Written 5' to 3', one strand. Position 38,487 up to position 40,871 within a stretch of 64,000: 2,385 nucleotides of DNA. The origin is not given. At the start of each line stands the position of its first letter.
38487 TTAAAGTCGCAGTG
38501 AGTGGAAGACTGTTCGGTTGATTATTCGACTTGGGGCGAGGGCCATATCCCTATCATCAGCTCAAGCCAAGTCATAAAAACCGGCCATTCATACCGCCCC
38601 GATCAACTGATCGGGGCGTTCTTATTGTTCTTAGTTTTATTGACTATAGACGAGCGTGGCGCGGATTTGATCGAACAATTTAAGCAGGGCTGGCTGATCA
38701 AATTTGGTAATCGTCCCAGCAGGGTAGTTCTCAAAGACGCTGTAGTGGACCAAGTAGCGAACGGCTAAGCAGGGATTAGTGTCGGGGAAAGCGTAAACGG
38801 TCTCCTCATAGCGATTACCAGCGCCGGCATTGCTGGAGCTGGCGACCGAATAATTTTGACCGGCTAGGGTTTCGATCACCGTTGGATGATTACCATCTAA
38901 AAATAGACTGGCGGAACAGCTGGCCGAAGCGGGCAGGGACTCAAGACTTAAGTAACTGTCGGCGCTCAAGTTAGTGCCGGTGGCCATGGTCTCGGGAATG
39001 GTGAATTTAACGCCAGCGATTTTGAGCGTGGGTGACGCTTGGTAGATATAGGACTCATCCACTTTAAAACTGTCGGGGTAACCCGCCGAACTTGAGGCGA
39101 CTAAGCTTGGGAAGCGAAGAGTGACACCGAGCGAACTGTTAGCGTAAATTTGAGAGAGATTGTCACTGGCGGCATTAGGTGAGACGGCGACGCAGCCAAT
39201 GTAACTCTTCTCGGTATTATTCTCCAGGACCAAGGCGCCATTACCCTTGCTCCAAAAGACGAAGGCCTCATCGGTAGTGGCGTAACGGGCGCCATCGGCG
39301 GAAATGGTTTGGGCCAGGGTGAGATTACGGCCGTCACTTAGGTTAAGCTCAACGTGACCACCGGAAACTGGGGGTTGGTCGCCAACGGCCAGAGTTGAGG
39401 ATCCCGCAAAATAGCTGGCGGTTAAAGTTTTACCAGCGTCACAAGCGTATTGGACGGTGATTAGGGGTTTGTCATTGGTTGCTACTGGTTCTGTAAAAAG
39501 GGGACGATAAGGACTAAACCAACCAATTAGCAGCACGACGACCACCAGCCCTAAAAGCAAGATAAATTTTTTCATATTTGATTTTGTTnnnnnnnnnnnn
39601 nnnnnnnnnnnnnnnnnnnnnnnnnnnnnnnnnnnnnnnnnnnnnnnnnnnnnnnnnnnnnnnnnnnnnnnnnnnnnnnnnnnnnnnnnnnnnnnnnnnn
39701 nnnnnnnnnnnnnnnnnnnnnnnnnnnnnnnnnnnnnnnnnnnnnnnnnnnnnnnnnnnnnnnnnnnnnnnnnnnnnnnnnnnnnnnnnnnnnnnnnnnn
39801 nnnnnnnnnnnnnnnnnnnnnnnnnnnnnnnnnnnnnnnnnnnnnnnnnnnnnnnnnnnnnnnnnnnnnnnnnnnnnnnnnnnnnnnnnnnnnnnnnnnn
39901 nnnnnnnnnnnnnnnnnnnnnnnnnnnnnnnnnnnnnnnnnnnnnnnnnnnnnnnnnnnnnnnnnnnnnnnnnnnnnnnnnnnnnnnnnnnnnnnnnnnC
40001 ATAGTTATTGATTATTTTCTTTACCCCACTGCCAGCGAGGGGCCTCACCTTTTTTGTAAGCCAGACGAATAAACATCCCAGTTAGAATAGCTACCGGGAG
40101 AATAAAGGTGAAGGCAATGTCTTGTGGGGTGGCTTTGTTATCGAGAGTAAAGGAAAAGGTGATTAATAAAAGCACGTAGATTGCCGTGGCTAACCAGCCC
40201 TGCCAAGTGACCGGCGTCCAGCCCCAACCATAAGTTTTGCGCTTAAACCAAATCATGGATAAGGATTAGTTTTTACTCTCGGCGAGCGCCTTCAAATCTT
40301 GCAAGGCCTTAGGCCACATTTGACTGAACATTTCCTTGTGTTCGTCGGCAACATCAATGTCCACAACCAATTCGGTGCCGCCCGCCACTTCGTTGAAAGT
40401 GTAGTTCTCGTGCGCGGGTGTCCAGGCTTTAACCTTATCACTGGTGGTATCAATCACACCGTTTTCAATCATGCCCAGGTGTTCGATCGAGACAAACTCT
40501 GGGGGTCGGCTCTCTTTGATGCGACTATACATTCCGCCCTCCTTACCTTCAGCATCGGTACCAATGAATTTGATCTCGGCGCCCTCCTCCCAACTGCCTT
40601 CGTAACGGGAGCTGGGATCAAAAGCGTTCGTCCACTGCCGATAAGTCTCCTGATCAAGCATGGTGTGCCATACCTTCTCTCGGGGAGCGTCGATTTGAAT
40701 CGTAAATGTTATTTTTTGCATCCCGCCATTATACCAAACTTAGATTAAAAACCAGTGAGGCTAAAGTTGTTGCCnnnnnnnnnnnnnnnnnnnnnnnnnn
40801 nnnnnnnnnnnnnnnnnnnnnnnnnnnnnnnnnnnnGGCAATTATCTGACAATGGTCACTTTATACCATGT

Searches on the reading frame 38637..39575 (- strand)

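Call 64: search_protein_families(library=pfam, proteins=[window:38637-39575:-], max_evalue=0.00001)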
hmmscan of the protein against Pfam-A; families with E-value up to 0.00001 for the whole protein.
window:38637-39575:- (312 aa): 1 family
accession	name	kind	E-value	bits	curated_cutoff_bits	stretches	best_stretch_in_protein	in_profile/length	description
PF09864.15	MliC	-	9.1e-13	48.4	22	1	43-121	1-63/67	Membrane-bound lysozyme-inhibitor of c-type lysozyme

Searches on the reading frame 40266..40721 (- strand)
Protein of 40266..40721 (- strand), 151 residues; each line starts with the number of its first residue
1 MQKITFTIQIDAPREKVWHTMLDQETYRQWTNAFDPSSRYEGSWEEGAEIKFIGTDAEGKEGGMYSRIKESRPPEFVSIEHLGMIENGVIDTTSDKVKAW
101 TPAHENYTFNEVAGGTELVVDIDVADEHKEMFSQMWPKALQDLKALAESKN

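Call 76: search_protein_families(library=pfam, proteins=[window:40266-40721:-], max_evalue=0.00001)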
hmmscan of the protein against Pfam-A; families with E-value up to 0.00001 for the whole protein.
window:40266-40721:- (151 aa): 2 families
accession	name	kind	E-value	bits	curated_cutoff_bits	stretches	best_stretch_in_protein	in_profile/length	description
PF08327.17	AHSA1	-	7.5e-11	42.8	22.1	1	11-148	1-125/125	Activator of Hsp90 ATPase homolog 1-like protein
PF10604.15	Polyketide_cyc2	-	2e-06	28.6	27.4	1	1-146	1-140/142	Polyketide cyclase / dehydrase and lipid transport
